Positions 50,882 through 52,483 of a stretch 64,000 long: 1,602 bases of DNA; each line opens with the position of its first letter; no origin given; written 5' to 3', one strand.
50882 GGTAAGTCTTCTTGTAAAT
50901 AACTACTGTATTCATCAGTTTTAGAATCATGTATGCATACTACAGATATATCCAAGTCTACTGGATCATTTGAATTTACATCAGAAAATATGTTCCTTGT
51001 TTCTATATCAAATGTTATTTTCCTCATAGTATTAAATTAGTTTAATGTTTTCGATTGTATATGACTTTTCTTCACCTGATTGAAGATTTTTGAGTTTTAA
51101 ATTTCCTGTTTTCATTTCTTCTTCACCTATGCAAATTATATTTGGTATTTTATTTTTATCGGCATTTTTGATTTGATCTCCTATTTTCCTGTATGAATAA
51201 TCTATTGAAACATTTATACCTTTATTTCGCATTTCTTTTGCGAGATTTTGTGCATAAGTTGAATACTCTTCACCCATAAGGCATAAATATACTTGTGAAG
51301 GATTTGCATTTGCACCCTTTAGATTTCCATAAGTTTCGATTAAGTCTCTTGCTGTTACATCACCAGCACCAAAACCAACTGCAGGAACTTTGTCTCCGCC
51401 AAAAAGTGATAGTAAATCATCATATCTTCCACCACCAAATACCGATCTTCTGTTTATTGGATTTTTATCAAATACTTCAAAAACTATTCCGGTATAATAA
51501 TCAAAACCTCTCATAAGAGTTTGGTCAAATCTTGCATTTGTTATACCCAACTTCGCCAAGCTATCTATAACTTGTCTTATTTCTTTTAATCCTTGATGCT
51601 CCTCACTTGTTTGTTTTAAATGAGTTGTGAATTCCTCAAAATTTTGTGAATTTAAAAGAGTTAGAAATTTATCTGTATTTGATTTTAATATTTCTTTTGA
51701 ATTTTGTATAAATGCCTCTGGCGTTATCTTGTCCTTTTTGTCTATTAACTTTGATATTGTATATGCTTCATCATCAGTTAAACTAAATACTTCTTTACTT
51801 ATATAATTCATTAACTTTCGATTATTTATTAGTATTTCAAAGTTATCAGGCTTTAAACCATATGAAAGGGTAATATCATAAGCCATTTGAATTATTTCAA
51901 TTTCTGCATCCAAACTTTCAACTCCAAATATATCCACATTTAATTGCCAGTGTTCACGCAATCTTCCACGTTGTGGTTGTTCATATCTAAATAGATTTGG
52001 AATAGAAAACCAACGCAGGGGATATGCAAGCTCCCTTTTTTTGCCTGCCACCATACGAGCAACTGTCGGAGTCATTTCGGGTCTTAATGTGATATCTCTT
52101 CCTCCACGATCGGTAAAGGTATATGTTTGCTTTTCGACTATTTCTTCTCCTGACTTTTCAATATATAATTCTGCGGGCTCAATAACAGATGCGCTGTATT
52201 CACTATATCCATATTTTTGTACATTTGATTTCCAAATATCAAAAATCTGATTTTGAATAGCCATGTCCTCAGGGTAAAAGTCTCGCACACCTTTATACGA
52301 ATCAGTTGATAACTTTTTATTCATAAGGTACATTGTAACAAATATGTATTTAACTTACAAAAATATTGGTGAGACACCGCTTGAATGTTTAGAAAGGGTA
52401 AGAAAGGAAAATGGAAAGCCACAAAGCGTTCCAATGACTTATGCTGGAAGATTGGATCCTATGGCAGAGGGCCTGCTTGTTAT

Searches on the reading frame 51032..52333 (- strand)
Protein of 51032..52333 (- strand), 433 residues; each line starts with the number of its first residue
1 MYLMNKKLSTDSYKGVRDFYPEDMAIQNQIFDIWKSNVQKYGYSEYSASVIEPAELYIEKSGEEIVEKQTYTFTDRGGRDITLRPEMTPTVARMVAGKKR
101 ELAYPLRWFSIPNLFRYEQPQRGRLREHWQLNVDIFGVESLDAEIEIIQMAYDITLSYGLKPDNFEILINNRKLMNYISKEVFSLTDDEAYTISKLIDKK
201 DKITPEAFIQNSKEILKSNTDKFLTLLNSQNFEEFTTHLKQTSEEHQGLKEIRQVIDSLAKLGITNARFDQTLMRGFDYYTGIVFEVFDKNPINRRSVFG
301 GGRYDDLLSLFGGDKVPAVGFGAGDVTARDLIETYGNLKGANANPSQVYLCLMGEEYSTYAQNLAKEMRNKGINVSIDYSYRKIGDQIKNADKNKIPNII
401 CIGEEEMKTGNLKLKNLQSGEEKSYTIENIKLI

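Call 47: search_protein_families(library=pfam, proteins=[window:51032-52333:-], max_evalue=0.00001)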
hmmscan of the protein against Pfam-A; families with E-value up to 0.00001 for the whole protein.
window:51032-52333:- (433 aa): 3 families
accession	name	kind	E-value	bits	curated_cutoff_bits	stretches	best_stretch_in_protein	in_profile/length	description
PF13393.11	tRNA-synt_His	-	5.6e-46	157.6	25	1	15-322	1-302/308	Histidyl-tRNA synthetase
PF03129.25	HGTP_anticodon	-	4.8e-18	65.5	21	1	347-430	1-87/94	Anticodon binding domain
PF00587.30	tRNA-synt_2b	-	2.1e-09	38.1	29.3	1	71-220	1-125/179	tRNA synthetase class II core domain (G, H, P, S and T)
